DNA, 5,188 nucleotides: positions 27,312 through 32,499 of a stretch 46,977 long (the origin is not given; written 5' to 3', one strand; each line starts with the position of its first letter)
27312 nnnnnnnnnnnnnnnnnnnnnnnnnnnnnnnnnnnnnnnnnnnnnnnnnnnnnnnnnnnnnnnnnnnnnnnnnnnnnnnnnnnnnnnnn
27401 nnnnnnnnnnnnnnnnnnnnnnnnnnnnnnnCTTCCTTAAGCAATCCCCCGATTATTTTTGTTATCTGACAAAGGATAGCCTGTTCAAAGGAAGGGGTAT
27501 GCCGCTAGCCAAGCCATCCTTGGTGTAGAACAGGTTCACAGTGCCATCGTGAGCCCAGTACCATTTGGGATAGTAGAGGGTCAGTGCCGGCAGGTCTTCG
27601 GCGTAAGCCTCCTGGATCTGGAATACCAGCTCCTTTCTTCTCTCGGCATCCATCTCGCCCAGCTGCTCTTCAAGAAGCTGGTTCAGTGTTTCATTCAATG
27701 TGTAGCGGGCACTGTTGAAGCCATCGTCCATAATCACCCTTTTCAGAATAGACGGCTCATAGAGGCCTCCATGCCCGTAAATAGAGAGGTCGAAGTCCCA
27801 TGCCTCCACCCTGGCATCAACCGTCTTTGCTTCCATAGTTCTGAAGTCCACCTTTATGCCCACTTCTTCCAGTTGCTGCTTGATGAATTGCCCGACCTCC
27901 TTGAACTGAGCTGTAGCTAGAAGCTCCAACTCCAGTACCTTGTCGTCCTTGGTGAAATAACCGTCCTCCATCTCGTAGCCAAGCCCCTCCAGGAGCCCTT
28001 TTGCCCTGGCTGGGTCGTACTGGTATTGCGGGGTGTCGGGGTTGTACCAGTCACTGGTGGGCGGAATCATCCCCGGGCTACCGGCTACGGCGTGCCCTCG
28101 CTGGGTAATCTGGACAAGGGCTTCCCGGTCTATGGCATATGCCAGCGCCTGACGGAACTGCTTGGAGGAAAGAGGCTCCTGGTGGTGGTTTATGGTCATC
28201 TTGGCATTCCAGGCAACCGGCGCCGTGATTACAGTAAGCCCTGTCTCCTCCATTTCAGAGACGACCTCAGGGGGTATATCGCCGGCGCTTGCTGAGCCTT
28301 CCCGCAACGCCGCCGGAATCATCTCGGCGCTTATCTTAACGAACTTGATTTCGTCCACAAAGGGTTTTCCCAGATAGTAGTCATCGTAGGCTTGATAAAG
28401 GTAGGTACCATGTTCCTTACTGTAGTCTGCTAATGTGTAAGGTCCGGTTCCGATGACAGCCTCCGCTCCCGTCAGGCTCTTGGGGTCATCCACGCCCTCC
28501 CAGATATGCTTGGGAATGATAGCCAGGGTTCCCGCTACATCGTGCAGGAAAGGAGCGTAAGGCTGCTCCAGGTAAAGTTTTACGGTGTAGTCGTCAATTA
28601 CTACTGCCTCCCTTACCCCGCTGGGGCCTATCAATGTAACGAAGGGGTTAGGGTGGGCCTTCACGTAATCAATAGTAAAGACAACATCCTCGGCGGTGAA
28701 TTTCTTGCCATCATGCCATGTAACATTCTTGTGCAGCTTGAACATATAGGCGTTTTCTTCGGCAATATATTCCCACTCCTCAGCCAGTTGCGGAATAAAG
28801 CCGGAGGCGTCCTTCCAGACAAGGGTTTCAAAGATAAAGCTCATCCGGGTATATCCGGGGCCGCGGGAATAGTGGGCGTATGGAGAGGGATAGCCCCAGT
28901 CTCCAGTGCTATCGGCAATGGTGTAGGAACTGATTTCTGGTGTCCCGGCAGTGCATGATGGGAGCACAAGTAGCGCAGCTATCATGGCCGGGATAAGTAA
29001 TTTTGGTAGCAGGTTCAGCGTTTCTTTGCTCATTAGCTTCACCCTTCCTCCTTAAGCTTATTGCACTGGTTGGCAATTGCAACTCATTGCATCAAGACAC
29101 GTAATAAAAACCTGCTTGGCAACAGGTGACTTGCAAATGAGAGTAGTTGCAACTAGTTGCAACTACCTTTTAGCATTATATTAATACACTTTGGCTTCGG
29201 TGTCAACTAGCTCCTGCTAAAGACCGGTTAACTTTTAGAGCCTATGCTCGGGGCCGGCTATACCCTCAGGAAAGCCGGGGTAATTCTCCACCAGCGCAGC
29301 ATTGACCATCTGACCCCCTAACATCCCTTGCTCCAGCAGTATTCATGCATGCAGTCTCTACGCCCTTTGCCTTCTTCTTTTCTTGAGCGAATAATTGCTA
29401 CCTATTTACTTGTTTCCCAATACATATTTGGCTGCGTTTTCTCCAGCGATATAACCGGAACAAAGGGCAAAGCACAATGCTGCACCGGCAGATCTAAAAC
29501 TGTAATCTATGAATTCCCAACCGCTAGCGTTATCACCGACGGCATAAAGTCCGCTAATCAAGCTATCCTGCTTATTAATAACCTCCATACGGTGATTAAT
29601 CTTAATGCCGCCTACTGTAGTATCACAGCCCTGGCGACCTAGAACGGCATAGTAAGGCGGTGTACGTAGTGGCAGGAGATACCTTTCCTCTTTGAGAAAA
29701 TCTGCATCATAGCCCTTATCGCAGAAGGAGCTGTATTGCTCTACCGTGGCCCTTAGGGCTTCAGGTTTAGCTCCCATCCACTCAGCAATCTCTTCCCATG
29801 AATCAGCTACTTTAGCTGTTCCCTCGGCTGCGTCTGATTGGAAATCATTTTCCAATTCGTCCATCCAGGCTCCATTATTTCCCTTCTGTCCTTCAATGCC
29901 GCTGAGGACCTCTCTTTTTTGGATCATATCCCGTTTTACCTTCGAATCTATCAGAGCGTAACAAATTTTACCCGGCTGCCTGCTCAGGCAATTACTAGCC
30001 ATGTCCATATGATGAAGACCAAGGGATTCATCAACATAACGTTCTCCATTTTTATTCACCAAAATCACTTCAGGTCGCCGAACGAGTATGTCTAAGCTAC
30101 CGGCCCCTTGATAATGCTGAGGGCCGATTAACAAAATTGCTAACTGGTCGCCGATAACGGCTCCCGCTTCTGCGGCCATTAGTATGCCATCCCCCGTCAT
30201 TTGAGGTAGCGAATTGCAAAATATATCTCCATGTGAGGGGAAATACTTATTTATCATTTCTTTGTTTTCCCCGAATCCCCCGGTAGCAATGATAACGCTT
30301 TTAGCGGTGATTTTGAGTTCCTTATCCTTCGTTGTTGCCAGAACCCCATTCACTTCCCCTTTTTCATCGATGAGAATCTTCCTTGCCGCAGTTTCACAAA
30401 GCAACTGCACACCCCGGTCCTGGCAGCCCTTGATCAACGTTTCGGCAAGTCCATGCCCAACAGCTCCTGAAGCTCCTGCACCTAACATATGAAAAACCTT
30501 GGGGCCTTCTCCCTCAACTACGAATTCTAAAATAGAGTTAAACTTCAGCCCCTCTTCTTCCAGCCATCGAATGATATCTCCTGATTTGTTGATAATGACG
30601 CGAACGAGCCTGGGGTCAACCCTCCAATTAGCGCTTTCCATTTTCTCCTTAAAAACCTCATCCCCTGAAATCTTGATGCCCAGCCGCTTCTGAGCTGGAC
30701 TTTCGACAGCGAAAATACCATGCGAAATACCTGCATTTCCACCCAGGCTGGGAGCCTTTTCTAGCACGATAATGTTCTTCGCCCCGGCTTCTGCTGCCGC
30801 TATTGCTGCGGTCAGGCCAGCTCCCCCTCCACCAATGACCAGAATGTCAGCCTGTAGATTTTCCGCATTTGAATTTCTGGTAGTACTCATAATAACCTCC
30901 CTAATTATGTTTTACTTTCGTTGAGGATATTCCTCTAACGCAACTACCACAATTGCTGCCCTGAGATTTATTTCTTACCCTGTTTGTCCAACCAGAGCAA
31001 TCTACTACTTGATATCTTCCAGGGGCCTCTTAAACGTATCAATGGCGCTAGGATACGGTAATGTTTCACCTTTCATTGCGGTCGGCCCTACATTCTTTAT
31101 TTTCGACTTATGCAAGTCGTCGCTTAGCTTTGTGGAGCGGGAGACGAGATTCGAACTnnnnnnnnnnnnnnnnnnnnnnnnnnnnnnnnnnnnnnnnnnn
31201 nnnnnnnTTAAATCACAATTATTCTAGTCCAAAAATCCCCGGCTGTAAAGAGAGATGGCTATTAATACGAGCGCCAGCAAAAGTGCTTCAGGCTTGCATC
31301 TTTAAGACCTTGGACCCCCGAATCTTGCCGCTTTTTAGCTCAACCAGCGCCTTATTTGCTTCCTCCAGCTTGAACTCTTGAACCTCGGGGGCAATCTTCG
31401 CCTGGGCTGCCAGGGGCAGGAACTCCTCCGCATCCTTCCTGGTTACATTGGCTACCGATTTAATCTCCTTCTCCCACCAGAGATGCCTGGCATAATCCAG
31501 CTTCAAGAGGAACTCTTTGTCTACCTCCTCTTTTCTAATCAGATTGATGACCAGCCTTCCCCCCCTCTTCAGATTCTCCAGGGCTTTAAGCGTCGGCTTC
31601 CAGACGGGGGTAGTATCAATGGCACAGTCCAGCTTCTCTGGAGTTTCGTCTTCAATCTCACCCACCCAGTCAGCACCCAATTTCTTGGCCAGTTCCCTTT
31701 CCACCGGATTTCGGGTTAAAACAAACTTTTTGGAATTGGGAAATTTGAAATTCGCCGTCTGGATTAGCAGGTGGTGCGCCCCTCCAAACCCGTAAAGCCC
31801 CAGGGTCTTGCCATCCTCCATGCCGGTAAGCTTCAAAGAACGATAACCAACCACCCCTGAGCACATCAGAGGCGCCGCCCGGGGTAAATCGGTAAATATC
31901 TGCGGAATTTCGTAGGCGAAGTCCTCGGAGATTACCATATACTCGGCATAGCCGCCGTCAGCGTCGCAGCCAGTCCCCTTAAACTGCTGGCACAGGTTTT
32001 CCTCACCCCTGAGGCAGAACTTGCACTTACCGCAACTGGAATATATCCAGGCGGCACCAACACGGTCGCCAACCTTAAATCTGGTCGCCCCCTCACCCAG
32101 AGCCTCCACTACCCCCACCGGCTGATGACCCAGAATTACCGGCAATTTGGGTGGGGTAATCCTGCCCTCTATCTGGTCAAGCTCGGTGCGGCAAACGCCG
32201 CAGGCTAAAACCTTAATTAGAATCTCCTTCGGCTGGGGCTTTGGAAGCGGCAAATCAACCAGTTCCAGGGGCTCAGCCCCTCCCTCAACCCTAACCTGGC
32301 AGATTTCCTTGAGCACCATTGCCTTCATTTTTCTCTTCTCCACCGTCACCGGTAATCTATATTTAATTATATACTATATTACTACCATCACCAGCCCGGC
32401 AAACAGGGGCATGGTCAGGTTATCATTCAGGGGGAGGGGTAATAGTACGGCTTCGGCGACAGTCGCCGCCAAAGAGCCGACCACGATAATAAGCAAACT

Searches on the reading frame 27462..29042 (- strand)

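Call 16: search_protein_families(library=pfam, proteins=[window:27462-29042:-], max_evalue=0.00001)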
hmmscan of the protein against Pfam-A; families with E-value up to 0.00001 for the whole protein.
window:27462-29042:- (526 aa): 1 family
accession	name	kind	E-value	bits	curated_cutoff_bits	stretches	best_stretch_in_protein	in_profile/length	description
PF00496.27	SBP_bac_5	-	3.4e-74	250.6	32.4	1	82-428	2-350/368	Bacterial extracellular solute-binding proteins, family 5 Middle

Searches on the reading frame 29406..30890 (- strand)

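Call 16: search_protein_families(library=pfam, proteins=[window:29406-30890:-], max_evalue=0.00001)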
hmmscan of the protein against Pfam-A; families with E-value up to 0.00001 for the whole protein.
window:29406-30890:- (494 aa): 7 families
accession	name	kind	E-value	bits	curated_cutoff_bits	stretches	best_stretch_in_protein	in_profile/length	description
PF00890.30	FAD_binding_2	-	7.2e-61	207.1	20.4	1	15-457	1-402/414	FAD binding domain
PF01266.30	DAO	-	4.6e-14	53.1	27.9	1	15-207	1-206/353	FAD dependent oxidoreductase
PF03486.20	HI0933_like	-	7.4e-13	48.9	50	0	148-484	111-243/244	HI0933-like protein Rossmann domain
PF07992.20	Pyr_redox_2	-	2.3e-10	40.8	26.1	1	15-205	2-109/291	Pyridine nucleotide-disulphide oxidoreductase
PF12831.13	FAD_oxidored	-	5.2e-10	39.6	27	1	15-204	1-145/416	FAD dependent oxidoreductase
PF01134.28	GIDA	-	2.1e-06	27.5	22.1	0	15-48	1-34/391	Glucose inhibited division protein A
PF13738.12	Pyr_redox_3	-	5e-06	26.4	30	0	17-46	1-30/305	Pyridine nucleotide-disulphide oxidoreductase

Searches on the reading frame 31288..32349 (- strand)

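Call 76: search_protein_families(library=pfam, proteins=[window:31288-32349:-], max_evalue=0.00001)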
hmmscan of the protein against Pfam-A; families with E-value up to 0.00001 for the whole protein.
window:31288-32349:- (353 aa): 1 family
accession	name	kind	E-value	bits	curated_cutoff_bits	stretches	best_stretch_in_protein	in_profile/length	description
PF08240.17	ADH_N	-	4.1e-31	107.8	23.5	1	39-149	1-103/104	Alcohol dehydrogenase GroES-like domain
